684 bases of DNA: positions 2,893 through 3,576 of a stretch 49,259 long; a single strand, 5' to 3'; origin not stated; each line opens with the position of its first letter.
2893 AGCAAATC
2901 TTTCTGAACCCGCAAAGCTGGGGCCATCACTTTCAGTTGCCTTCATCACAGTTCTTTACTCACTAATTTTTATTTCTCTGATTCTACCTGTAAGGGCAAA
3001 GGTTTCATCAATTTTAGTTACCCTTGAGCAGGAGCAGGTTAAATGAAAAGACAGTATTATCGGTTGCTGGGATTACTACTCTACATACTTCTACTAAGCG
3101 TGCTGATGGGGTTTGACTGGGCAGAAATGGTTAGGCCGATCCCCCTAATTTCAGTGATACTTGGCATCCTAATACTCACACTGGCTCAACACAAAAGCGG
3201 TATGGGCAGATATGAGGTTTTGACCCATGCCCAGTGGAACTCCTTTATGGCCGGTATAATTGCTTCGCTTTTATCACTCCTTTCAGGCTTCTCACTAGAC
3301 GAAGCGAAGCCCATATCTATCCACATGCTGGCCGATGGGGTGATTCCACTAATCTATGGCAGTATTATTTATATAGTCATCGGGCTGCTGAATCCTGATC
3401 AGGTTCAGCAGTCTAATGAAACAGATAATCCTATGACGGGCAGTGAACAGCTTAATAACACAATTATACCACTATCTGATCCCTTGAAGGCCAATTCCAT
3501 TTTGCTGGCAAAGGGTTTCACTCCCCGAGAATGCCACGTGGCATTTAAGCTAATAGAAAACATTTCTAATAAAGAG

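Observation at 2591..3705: Coupled pair of miniature MotA/ExbB/TolQ-like membrane proteins, one fused to a LuxR-type DNA-binding domain, with no MotB/ExbD/TolR partner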

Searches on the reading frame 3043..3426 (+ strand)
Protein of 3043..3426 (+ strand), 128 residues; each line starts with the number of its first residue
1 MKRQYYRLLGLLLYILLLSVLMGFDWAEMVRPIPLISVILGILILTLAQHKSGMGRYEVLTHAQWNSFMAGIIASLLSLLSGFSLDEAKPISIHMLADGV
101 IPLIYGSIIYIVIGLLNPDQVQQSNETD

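Call 35: search_solved_structures(query=A4, max_evalue=10, show_alignments=2)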
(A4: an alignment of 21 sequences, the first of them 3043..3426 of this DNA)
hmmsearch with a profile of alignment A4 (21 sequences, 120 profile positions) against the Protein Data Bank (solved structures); distinct sequences matched with E-value up to 10: 4.
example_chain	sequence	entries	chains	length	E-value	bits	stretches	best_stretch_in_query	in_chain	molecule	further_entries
9kc5_L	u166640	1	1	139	0.36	14.2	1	35-74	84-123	Photosystem I reaction center subunit XI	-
8brd_D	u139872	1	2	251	0.71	13.2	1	70-112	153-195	Chemotaxis protein PomA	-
8bri_A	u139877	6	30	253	0.73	13.2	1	70-112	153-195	Chemotaxis protein PomA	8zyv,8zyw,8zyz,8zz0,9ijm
8brd_A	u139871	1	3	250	1.4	12.3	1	70-112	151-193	Chemotaxis protein PomA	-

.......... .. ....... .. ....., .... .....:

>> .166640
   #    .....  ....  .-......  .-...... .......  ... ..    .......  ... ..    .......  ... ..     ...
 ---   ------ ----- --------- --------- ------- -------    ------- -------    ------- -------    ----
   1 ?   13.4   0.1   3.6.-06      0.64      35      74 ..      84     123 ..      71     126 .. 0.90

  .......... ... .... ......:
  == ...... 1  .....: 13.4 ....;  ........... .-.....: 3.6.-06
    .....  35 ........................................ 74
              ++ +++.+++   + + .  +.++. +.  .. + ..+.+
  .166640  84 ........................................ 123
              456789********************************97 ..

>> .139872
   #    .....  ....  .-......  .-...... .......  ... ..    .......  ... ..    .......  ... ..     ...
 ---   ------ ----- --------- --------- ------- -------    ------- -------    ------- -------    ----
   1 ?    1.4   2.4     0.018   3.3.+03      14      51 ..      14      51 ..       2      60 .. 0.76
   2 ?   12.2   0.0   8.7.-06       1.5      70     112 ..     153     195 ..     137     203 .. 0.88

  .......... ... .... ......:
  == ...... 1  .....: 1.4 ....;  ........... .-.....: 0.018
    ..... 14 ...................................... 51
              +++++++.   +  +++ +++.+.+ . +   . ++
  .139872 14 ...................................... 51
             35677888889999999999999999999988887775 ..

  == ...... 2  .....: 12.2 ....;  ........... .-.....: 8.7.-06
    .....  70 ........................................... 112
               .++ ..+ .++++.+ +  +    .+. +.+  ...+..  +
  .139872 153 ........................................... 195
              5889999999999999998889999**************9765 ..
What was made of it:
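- A sub-threshold but co-linear PomA hit for the B profile adds weak support (call 35).
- Tried and rejected: Only sub-threshold PomA hits, E 0.7 (call 35).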

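Call 43: search_protein_representatives(alignment_id=A4)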
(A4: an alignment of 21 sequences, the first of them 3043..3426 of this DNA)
Query: 21 sequences, 120 profile positions. Proteins with E-value up to 0.001 (for the whole library): 181; up to 1e-10: 69; up to 1e-30: 5. The best 150 are listed.
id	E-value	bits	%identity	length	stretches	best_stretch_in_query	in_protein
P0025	1.5e-37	144.6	-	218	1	1-116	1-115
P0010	1.7e-37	144.4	-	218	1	1-118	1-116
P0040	1.2e-36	141.7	-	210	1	1-118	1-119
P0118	2.9e-33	130.7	-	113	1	1-106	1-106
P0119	1.4e-31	125.2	-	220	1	1-119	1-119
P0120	3.2e-30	120.9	-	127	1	6-110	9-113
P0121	2.4e-29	118.1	-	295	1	7-117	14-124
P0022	4.1e-29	117.3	-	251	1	6-116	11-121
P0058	1.4e-28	115.6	-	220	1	3-117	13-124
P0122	2.5e-28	114.8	-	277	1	3-119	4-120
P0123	4.4e-28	114.0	-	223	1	4-116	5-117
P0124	7.0e-28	113.3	-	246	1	5-110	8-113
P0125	2.2e-27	111.7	-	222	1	9-110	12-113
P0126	2.6e-27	111.5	-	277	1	4-115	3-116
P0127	7.4e-26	106.8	-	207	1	1-117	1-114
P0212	1.6e-08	50.9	-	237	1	1-115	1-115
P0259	2.7e-06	43.7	-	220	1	1-115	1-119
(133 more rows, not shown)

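Call 60: find_encoding_contigs(protein=P0212, flank=4000, max_places=1)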
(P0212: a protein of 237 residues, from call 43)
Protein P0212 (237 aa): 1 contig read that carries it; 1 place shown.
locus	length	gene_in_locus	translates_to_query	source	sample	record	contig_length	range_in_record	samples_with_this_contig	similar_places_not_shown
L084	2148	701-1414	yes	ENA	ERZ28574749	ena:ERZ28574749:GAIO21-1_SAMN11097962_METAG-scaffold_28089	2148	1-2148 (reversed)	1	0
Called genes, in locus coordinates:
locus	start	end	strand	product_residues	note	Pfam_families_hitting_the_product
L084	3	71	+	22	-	?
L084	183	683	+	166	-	-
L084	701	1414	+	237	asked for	PF08281:Sigma70_r4_2 (faint), PF07638:Sigma70_ECF (weak), PF00196:GerE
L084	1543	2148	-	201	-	?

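Call 65: find_encoding_contigs(protein=P0259, flank=4000, max_places=1)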
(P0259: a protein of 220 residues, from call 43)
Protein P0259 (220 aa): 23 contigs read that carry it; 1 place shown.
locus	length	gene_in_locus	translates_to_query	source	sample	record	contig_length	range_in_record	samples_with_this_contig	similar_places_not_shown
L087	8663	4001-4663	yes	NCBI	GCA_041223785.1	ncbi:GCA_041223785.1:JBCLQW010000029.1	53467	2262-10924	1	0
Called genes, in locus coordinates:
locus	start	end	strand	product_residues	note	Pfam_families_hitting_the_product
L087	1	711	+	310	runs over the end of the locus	PF04542:Sigma70_r2, PF04539:Sigma70_r3, PF04545:Sigma70_r4 (weak)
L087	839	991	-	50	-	PF05534:HicB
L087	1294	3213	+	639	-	PF00672:HAMP (weak), PF00990:GGDEF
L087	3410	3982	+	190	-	-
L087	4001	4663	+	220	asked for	PF00196:GerE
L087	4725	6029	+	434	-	PF01554:MatE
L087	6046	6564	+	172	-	PF08279:HTH_11, PF02829:3H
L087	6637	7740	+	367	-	PF13303:PTS_EIIC_2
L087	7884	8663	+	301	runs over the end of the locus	-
